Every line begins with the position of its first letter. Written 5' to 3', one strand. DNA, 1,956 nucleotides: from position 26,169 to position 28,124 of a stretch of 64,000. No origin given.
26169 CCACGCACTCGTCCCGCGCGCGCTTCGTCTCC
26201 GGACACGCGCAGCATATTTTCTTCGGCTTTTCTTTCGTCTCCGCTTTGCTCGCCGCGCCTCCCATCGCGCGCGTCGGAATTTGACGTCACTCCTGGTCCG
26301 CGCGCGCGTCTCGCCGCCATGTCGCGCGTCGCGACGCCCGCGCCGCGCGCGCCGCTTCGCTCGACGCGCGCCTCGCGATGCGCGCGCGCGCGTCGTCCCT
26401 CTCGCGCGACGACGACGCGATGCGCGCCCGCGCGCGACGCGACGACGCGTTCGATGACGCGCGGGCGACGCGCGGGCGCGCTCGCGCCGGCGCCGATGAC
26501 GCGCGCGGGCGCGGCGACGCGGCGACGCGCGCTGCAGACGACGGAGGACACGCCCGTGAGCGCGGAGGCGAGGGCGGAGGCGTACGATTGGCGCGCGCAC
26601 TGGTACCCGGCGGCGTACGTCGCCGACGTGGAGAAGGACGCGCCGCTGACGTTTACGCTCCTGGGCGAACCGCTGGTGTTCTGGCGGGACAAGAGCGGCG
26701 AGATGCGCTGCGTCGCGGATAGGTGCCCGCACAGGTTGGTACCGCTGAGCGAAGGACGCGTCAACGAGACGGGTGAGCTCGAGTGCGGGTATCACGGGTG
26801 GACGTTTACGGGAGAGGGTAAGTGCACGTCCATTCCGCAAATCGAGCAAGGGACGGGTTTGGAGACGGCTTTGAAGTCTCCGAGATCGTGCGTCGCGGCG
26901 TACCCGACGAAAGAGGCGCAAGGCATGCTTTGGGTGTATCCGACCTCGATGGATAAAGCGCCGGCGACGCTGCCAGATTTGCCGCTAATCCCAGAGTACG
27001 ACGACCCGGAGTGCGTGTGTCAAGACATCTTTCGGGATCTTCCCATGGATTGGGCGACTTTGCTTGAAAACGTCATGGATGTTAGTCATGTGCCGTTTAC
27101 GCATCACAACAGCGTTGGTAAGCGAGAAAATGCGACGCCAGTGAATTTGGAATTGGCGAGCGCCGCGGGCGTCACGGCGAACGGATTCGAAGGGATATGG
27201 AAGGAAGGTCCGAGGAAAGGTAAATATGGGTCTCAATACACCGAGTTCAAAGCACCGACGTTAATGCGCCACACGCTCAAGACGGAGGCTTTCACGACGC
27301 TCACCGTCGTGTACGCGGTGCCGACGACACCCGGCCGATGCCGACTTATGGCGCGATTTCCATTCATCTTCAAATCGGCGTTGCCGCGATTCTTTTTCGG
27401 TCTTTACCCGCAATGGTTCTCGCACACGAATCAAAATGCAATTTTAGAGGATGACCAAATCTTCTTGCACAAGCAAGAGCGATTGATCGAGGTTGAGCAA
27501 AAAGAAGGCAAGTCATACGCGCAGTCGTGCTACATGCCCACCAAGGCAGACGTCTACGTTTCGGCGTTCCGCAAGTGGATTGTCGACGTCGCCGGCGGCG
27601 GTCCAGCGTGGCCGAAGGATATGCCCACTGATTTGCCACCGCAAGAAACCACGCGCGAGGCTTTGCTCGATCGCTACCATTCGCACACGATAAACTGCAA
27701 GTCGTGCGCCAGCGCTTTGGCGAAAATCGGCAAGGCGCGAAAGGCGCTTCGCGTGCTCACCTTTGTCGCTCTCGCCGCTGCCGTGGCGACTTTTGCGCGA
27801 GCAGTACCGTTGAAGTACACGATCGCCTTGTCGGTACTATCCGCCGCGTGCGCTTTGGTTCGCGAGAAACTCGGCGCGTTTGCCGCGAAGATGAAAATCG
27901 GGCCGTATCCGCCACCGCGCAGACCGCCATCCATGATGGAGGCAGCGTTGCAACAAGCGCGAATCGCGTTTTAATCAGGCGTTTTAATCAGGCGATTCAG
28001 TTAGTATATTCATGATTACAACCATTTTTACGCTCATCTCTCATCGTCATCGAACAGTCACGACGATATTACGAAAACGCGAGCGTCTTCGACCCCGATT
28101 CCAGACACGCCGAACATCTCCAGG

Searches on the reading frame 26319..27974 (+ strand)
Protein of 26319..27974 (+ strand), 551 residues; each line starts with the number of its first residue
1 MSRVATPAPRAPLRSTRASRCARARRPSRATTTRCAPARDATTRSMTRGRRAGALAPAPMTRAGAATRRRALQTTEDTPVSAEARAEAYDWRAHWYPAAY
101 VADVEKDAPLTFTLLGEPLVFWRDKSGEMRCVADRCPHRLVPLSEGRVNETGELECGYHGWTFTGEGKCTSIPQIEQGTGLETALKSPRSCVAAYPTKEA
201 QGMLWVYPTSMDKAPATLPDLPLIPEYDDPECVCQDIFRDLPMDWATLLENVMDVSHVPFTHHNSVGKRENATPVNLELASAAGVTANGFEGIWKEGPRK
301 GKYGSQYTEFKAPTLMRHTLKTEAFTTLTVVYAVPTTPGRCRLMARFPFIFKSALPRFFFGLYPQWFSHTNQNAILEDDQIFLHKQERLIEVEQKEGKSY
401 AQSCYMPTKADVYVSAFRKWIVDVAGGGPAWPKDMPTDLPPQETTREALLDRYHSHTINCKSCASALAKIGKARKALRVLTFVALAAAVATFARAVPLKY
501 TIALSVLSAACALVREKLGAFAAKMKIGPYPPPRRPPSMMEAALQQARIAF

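Call 16: search_protein_families(library=pfam, proteins=[window:26319-27974:+])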
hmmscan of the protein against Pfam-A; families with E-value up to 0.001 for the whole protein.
window:26319-27974:+ (551 aa): 3 families
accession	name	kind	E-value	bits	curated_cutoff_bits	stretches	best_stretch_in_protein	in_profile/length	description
PF00355.32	Rieske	-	4.7e-26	91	20.3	1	94-177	1-83/88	Rieske [2Fe-2S] domain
PF08417.18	PaO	-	2.5e-21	76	27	1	310-394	1-86/89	Pheophorbide a oxygenase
PF19112.6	VanA_C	-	1.8e-05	25.4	23.5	1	244-272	4-32/193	Vanillate O-demethylase oxygenase C-terminal domain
